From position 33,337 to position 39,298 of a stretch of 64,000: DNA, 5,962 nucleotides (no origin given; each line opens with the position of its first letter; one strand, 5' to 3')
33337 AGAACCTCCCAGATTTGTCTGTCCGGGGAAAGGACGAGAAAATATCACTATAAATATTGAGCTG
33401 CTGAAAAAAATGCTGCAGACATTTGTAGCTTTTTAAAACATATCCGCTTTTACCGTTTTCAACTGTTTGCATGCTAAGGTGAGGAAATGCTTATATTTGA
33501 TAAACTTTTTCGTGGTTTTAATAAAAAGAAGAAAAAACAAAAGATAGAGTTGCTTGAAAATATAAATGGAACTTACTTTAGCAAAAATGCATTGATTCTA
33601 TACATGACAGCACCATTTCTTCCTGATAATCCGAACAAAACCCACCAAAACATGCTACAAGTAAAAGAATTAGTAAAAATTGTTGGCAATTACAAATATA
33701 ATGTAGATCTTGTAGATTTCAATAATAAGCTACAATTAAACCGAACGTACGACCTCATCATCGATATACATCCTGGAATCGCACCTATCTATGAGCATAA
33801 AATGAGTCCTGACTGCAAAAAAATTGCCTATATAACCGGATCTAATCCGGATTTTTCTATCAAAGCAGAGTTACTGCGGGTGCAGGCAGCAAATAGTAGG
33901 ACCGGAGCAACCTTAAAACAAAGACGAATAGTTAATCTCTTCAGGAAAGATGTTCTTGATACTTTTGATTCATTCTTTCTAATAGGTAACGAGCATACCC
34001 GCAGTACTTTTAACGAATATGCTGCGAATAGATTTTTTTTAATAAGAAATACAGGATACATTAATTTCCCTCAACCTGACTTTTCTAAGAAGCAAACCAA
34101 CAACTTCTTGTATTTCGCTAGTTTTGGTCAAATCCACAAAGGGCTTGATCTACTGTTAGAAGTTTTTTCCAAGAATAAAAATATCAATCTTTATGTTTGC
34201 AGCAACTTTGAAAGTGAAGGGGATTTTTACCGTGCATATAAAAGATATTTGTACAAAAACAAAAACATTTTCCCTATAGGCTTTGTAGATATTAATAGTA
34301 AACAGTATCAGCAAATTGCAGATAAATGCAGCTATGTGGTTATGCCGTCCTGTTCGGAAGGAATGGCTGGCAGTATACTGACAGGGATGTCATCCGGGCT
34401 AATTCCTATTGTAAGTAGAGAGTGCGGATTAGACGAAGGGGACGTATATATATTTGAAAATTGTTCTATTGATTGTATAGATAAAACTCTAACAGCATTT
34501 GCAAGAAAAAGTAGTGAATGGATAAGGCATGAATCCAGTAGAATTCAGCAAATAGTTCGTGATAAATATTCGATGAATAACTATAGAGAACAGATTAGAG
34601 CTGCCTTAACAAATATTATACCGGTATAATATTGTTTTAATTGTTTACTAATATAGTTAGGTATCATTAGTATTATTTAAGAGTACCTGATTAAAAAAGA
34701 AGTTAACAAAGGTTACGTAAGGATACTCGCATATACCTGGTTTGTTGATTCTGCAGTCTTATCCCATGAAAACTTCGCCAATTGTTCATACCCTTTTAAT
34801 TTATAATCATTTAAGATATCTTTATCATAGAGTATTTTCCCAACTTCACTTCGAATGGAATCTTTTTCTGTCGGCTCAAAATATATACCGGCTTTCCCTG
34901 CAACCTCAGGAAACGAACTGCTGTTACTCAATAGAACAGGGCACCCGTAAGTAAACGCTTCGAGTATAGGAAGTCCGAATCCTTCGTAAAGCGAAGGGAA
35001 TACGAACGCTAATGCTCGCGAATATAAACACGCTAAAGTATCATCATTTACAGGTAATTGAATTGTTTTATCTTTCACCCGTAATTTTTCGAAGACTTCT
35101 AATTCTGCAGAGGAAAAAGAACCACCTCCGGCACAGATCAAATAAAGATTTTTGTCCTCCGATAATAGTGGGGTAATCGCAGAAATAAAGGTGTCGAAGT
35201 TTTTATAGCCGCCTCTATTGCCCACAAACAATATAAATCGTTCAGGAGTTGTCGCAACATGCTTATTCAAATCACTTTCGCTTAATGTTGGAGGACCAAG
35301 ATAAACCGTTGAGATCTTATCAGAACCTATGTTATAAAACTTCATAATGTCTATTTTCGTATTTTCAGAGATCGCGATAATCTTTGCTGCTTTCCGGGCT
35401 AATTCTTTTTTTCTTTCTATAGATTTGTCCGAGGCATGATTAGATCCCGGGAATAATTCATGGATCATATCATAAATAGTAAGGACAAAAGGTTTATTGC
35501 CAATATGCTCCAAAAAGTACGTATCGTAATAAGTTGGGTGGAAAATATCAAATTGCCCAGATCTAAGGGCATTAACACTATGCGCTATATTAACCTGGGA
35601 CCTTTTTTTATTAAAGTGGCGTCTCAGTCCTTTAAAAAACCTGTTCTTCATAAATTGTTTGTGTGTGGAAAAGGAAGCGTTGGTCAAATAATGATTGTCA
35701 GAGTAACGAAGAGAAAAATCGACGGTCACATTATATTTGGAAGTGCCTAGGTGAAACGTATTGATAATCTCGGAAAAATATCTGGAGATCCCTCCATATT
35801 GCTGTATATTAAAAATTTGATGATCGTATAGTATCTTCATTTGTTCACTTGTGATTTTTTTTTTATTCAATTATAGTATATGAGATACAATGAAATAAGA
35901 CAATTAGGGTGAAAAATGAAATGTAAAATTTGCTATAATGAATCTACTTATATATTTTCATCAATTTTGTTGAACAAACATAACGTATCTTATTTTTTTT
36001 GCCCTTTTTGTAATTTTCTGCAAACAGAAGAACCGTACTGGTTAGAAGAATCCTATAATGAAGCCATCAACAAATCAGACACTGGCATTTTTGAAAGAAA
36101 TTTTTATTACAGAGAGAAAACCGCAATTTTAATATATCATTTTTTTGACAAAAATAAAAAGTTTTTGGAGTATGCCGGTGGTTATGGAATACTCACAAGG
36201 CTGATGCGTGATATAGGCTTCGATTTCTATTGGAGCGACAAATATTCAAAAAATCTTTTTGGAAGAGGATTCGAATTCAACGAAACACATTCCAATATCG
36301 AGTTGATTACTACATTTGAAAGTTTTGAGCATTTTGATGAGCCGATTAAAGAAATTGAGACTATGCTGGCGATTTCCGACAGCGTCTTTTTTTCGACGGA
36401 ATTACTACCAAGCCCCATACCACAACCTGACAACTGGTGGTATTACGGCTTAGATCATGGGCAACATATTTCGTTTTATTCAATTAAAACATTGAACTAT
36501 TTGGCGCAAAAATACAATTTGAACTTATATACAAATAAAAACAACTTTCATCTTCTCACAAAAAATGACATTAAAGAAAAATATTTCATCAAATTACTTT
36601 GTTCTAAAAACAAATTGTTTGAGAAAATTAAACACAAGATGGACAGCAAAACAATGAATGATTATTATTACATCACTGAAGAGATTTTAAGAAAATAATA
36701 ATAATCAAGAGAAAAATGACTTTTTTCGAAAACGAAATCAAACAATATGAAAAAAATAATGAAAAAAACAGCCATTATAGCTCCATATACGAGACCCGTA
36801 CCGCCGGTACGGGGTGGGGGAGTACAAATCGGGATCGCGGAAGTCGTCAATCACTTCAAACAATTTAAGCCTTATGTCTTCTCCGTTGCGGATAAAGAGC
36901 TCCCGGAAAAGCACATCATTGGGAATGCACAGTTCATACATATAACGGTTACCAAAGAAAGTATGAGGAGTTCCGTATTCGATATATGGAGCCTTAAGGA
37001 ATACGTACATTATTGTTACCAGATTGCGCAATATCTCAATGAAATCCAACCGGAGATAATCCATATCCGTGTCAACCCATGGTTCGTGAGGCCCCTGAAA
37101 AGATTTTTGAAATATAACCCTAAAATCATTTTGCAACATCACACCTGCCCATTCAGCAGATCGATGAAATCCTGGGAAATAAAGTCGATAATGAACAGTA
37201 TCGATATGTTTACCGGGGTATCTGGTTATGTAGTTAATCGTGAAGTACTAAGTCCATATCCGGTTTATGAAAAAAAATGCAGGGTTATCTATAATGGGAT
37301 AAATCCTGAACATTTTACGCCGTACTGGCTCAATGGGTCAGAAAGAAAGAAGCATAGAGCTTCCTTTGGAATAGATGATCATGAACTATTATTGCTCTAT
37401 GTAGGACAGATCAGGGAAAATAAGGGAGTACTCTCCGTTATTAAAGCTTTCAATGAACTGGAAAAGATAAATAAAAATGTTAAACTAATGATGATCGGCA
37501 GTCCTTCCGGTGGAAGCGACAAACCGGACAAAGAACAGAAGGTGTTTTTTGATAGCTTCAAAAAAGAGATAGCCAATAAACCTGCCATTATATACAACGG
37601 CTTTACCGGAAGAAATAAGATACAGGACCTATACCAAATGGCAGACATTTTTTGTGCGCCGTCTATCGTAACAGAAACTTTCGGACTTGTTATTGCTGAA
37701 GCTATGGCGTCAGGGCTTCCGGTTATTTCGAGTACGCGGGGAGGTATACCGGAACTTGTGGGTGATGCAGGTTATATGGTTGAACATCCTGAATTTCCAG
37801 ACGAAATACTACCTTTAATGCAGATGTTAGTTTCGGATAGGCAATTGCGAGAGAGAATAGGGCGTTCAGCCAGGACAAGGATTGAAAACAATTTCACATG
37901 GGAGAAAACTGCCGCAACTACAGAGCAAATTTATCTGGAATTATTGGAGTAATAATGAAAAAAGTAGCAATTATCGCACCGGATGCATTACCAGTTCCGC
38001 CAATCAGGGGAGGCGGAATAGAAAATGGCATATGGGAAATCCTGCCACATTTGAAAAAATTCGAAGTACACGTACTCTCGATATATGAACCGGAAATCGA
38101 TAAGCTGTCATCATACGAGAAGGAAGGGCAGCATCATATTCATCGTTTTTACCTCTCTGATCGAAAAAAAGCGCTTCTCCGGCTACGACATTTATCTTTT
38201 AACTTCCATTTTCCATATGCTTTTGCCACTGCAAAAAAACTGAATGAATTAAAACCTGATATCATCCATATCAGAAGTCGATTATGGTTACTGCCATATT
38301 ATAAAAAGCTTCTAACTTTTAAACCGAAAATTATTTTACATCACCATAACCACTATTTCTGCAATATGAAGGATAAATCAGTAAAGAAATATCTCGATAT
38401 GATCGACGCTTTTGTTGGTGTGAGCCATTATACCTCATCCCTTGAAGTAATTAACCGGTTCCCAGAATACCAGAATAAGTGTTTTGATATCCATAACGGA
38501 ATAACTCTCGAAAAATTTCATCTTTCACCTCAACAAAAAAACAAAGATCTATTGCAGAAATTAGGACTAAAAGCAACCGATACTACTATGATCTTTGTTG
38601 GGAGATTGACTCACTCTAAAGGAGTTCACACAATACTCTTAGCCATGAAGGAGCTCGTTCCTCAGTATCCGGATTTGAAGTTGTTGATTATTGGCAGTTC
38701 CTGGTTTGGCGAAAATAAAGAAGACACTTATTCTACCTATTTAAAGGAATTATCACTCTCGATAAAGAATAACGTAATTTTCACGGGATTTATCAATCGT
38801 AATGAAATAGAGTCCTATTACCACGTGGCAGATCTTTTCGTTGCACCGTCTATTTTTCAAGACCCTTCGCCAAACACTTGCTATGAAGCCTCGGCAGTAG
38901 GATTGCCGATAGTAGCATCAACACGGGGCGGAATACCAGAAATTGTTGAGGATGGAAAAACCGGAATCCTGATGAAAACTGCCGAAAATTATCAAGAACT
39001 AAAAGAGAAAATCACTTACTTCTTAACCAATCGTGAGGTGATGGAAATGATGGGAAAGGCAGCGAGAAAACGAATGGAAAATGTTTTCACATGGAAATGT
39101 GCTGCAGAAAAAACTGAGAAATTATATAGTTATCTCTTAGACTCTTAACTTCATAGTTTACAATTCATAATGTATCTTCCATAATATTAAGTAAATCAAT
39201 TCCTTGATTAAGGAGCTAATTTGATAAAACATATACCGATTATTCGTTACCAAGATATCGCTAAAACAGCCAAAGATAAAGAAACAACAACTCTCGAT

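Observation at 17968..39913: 22-kb glycan island with eukaryote-like GT families and no priming, flipping or export genes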

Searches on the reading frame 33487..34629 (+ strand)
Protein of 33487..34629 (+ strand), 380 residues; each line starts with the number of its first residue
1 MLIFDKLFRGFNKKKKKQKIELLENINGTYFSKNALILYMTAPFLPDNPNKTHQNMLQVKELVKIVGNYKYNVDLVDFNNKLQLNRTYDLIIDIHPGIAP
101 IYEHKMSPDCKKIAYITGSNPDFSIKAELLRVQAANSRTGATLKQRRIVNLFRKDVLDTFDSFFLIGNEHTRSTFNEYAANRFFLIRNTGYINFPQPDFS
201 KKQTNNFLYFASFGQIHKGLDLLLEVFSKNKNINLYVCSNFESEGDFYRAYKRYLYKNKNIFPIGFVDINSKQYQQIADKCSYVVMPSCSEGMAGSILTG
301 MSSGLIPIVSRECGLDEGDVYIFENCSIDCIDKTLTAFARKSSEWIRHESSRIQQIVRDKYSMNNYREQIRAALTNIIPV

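Call 5: search_protein_families(library=pfam, proteins=[window:33487-34629:+], max_evalue=0.01)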
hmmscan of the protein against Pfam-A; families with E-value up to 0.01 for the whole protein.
window:33487-34629:+ (380 aa): 2 families
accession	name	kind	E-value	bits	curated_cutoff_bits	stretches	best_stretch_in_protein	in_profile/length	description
PF13692.12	Glyco_trans_1_4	-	8.1e-09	36.3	27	1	206-318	3-118/142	Glycosyl transferases group 1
PF00534.26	Glycos_transf_1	-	6e-08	32.8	26.4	1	200-317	10-129/172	Glycosyl transferases group 1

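Call 18: search_protein_families(library=ncbifam, proteins=[window:33487-34629:+], max_evalue=0.001)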
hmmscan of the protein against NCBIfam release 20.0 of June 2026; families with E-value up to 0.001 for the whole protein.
window:33487-34629:+ (380 aa): 2 families
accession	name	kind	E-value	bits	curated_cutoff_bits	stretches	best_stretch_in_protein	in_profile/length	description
NF007396.0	PRK09922.1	equivalog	0.00057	18.8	385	1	200-376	178-357/361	lipopolysaccharide 1,6-galactosyltransferase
NF046085.1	XrtY_assoc_Gly1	equivalog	0.00069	18.6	400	0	201-337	206-345/387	XrtY-associated glycosyltransferase XYAG1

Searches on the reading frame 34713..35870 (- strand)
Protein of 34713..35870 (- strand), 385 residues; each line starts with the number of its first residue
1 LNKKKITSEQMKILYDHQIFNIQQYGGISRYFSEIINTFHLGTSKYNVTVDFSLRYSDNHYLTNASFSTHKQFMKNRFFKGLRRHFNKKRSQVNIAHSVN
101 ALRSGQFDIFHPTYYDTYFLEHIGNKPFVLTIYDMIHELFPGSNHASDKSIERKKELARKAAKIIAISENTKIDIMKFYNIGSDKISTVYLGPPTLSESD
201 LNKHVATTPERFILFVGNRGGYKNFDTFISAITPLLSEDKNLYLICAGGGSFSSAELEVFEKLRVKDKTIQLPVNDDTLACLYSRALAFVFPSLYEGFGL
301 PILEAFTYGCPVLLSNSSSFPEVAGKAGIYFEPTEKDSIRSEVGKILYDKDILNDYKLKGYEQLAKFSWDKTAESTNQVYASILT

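Call 5: search_protein_families(library=pfam, proteins=[window:34713-35870:-], max_evalue=0.01)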
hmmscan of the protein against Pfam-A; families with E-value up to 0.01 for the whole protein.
window:34713-35870:- (385 aa): 4 families
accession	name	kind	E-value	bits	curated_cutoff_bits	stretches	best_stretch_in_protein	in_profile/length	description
PF00534.26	Glycos_transf_1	-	3.1e-24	85.9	26.4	1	201-361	6-170/172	Glycosyl transferases group 1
PF13692.12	Glyco_trans_1_4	-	1.5e-20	74.3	27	1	212-347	3-140/142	Glycosyl transferases group 1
PF13439.12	Glyco_transf_4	-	1.4e-07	32.1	28.5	1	89-192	55-165/170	Glycosyltransferase Family 4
PF20706.3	GT4-conflict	-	2.3e-07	30.6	26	1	145-319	131-315/385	Family 4 Glycosyltransferase in conflict systems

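Call 18: search_protein_families(library=ncbifam, proteins=[window:34713-35870:-], max_evalue=0.001)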
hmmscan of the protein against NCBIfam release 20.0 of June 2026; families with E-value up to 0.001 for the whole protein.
window:34713-35870:- (385 aa): 23 families
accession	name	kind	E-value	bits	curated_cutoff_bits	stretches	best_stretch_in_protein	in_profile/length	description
TIGR04047.1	MSMEG_0565_glyc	hypoth_equivalog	1.3e-18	67.3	259.85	1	198-381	181-372/373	MSMEG_0565 family glycosyltransferase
TIGR02149.1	glgA_Coryne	subfamily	1.9e-18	66.8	302.4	1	155-384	139-391/391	glycogen synthase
TIGR03449.1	mycothiol_MshA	equivalog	4.6e-16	58.7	462.5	1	154-383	158-403/406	D-inositol-3-phosphate glycosyltransferase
TIGR04157.1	glyco_rSAM_CFB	subfamily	2.3e-14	53.2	400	1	148-324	157-339/406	TIGR04157 family glycosyltransferase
NF050063.1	ProtGlycPglJ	equivalog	8.9e-13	48.2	500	1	156-373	140-356/363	N-acetylgalactosamine-N,N'-diacetylbacillosaminyl-diphospho-undecaprenol 4-alpha-N-acetylgalactosaminyltransferase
NF038295.1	EPS_HpsP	equivalog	4.5e-12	45.7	550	1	206-384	203-388/388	hormogonium polysaccharide biosynthesis glycosyltransferase HpsP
TIGR03999.1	thiol_BshA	equivalog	5.4e-12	45.3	273.7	1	199-384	187-374/375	N-acetyl-alpha-D-glucosaminyl L-malate synthase BshA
TIGR03088.1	stp2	hypoth_equivalog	5.6e-10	38.8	409.05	1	197-384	180-374/374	TIGR03088 family PEP-CTERM/XrtA system glycosyltransferase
NF007396.0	PRK09922.1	equivalog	1.9e-08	33.6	385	1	159-322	134-296/361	lipopolysaccharide 1,6-galactosyltransferase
NF053787.1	GlcN_PG_synth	equivalog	3.6e-08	32.6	480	1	202-384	188-360/361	N-acetylglucosaminyl phosphatidylglycerol synthase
TIGR02095.1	glgA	subfamily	8.7e-08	31.2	328.45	1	213-382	297-476/477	glycogen/starch synthase, ADP-glucose type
NF047684.1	TeichurnBiosyTuaC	equivalog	2.7e-07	29.8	550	1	125-384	132-390/391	teichuronic acid biosynthesis protein TuaC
NF038298.1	EPS_HpsO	equivalog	4.2e-07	29.1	575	1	295-376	298-380/388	hormogonium polysaccharide biosynthesis glycosyltransferase HpsO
NF041876.1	EPS_EpsE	equivalog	5.2e-07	29.3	400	1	222-374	226-387/389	exopolysaccharide biosynthesis GT4 family glycosyltransferase EpsE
NF041010.1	glycosy_Agl16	equivalog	1.1e-06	27.8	575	1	117-383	94-351/352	glycosylation protein Agl16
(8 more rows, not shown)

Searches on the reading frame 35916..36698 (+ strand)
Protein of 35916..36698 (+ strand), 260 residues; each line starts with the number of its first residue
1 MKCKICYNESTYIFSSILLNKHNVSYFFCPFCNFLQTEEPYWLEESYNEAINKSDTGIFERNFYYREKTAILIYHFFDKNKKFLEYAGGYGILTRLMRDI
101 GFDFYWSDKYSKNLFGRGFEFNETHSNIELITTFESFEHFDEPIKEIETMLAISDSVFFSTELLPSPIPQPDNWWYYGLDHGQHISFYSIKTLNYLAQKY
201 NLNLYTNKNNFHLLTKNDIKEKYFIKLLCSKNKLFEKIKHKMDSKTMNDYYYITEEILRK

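Call 5: search_protein_families(library=pfam, proteins=[window:35916-36698:+], max_evalue=0.01)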
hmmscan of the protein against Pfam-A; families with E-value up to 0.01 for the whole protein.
window:35916-36698:+ (260 aa): 1 family
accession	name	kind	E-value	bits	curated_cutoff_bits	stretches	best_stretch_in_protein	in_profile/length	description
PF13489.12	Methyltransf_23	-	3.1e-18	66.5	27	1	77-205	20-162/164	Methyltransferase domain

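Call 18: search_protein_families(library=ncbifam, proteins=[window:35916-36698:+], max_evalue=0.001)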
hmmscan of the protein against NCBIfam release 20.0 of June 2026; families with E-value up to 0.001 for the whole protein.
window:35916-36698:+ (260 aa): 0 families

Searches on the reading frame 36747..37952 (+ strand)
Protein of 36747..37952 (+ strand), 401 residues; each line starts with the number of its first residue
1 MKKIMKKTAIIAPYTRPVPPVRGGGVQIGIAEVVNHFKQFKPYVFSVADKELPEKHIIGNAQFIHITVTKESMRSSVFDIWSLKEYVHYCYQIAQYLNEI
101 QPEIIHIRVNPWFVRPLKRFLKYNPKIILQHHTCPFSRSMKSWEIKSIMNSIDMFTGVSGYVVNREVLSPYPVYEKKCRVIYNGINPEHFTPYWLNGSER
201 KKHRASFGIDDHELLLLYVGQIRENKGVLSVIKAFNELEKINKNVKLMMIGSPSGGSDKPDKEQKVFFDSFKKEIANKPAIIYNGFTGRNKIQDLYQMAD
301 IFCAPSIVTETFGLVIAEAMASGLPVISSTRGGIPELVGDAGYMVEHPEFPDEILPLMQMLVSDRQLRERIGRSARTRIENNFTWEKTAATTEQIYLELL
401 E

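Call 5: search_protein_families(library=pfam, proteins=[window:36747-37952:+], max_evalue=0.01)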
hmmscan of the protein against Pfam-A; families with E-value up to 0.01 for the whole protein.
window:36747-37952:+ (401 aa): 5 families
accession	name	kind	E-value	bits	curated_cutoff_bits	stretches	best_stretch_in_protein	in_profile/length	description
PF00534.26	Glycos_transf_1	-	4.2e-33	114.8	26.4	1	200-377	2-171/172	Glycosyl transferases group 1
PF13692.12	Glyco_trans_1_4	-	3.2e-26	92.7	27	1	215-355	3-133/142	Glycosyl transferases group 1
PF13439.12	Glyco_transf_4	-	4.5e-10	40.2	28.5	1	24-188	2-169/170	Glycosyltransferase Family 4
PF20706.3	GT4-conflict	-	6.4e-10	39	26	1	206-370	193-363/385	Family 4 Glycosyltransferase in conflict systems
PF13524.12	Glyco_trans_1_2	-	3.9e-06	27.3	25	1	314-392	65-142/144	Glycosyl transferase-like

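Call 18: search_protein_families(library=ncbifam, proteins=[window:36747-37952:+], max_evalue=0.001)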
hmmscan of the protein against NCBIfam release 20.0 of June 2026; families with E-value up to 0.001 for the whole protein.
window:36747-37952:+ (401 aa): 35 families (the best 25 are shown)
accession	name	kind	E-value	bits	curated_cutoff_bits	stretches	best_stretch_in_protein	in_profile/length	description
TIGR02149.1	glgA_Coryne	subfamily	7.2e-36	124.1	302.4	1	140-399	133-390/391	glycogen synthase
NF012028.0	PRK15484.1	subfamily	1.4e-30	106.7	618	1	181-394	161-373/380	lipopolysaccharide N-acetylglucosaminyltransferase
TIGR03999.1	thiol_BshA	equivalog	1e-28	100.3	273.7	1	147-400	140-374/375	N-acetyl-alpha-D-glucosaminyl L-malate synthase BshA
TIGR04157.1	glyco_rSAM_CFB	subfamily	7.1e-28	97.7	400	1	149-396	167-406/406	TIGR04157 family glycosyltransferase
TIGR03449.1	mycothiol_MshA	equivalog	1.6e-27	96.4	462.5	1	165-399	177-403/406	D-inositol-3-phosphate glycosyltransferase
TIGR03088.1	stp2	hypoth_equivalog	7.5e-27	94.3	409.05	1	171-400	155-374/374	TIGR03088 family PEP-CTERM/XrtA system glycosyltransferase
TIGR04047.1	MSMEG_0565_glyc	hypoth_equivalog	1.1e-24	87.2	259.85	1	140-396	128-371/373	MSMEG_0565 family glycosyltransferase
NF038295.1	EPS_HpsP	equivalog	7.5e-21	74.6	550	1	198-399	192-387/388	hormogonium polysaccharide biosynthesis glycosyltransferase HpsP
NF053787.1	GlcN_PG_synth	equivalog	2.6e-20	72.6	480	1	184-400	172-360/361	N-acetylglucosaminyl phosphatidylglycerol synthase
NF041876.1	EPS_EpsE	equivalog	4.2e-19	69.1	400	1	211-391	212-388/389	exopolysaccharide biosynthesis GT4 family glycosyltransferase EpsE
NF047684.1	TeichurnBiosyTuaC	equivalog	4.2e-18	65.4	550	1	176-400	185-390/391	teichuronic acid biosynthesis protein TuaC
TIGR04063.1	stp3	hypoth_equivalog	5e-17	61.9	442.05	1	173-400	177-396/397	TIGR04063 family PEP-CTERM/XrtA system glycosyltransferase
NF049988.1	MGlcDAGSynMgs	equivalog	2.9e-16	59.8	400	1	179-400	179-388/398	alpha-monoglucosyldiacylglycerol synthase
NF038298.1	EPS_HpsO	equivalog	3.7e-16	58.9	575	1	174-399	166-387/388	hormogonium polysaccharide biosynthesis glycosyltransferase HpsO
NF038229.1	Glyco4_Geo_Pelo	equivalog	6.4e-13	48.4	400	1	165-400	122-337/338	GPMC system family 4 glycosyltransferase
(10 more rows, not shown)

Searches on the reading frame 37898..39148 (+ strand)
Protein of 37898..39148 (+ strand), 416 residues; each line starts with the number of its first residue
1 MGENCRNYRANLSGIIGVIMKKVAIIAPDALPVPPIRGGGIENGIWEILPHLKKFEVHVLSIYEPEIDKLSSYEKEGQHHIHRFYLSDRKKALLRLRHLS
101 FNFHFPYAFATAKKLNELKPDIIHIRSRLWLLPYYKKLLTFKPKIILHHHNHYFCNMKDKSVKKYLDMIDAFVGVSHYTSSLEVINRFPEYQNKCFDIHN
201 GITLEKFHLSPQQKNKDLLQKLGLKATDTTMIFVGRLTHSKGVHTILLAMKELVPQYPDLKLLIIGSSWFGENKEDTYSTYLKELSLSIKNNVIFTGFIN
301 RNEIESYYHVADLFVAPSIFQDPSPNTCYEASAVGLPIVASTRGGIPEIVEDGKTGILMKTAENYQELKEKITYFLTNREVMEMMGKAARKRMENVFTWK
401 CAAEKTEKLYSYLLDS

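Call 5: search_protein_families(library=pfam, proteins=[window:37898-39148:+], max_evalue=0.01)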
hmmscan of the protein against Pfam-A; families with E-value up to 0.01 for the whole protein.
window:37898-39148:+ (416 aa): 5 families
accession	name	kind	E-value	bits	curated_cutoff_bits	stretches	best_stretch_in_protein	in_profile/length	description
PF00534.26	Glycos_transf_1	-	2.7e-42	144.7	26.4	1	218-392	5-172/172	Glycosyl transferases group 1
PF13692.12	Glyco_trans_1_4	-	1.3e-30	107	27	1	230-378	3-142/142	Glycosyl transferases group 1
PF13439.12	Glyco_transf_4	-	4.6e-10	40.2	28.5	1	39-205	2-169/170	Glycosyltransferase Family 4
PF13524.12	Glyco_trans_1_2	-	8.9e-10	39.1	25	1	251-404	10-140/144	Glycosyl transferase-like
PF20706.3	GT4-conflict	-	3.6e-07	29.9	26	1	225-405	194-384/385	Family 4 Glycosyltransferase in conflict systems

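Call 18: search_protein_families(library=ncbifam, proteins=[window:37898-39148:+], max_evalue=0.001)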
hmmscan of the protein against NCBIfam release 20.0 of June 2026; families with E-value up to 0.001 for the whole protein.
window:37898-39148:+ (416 aa): 41 families (the best 25 are shown)
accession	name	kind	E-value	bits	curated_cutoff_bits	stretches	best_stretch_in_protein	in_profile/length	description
TIGR02149.1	glgA_Coryne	subfamily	1e-37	130.2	302.4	1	167-412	143-389/391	glycogen synthase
TIGR04157.1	glyco_rSAM_CFB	subfamily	9.1e-34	117.1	400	1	161-410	162-406/406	TIGR04157 family glycosyltransferase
NF012028.0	PRK15484.1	subfamily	5.5e-31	108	618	1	110-409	90-374/380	lipopolysaccharide N-acetylglucosaminyltransferase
TIGR03088.1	stp2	hypoth_equivalog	3.5e-28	98.7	409.05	1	156-413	123-373/374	TIGR03088 family PEP-CTERM/XrtA system glycosyltransferase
TIGR04063.1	stp3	hypoth_equivalog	2.1e-27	96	442.05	1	193-414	180-396/397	TIGR04063 family PEP-CTERM/XrtA system glycosyltransferase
TIGR03449.1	mycothiol_MshA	equivalog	2.8e-27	95.6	462.5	1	182-412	177-402/406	D-inositol-3-phosphate glycosyltransferase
NF041876.1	EPS_EpsE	equivalog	4.3e-24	85.5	400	1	229-404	215-387/389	exopolysaccharide biosynthesis GT4 family glycosyltransferase EpsE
TIGR03999.1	thiol_BshA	equivalog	1.6e-20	73.3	273.7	1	187-414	161-374/375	N-acetyl-alpha-D-glucosaminyl L-malate synthase BshA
NF047684.1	TeichurnBiosyTuaC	equivalog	2.4e-20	72.8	550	1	194-413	186-389/391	teichuronic acid biosynthesis protein TuaC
NF049988.1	MGlcDAGSynMgs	equivalog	5e-19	68.9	400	1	198-414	181-388/398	alpha-monoglucosyldiacylglycerol synthase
NF038295.1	EPS_HpsP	equivalog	2.4e-18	66.3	550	1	177-413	159-387/388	hormogonium polysaccharide biosynthesis glycosyltransferase HpsP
TIGR04047.1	MSMEG_0565_glyc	hypoth_equivalog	3.6e-18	65.8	259.85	1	148-410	118-371/373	MSMEG_0565 family glycosyltransferase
NF053787.1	GlcN_PG_synth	equivalog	4.4e-18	65.3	480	1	201-413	172-359/361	N-acetylglucosaminyl phosphatidylglycerol synthase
TIGR02095.1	glgA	subfamily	8.5e-16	57.7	328.45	1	210-412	273-476/477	glycogen/starch synthase, ADP-glucose type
NF038298.1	EPS_HpsO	equivalog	1.5e-15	56.8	575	1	187-413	162-387/388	hormogonium polysaccharide biosynthesis glycosyltransferase HpsO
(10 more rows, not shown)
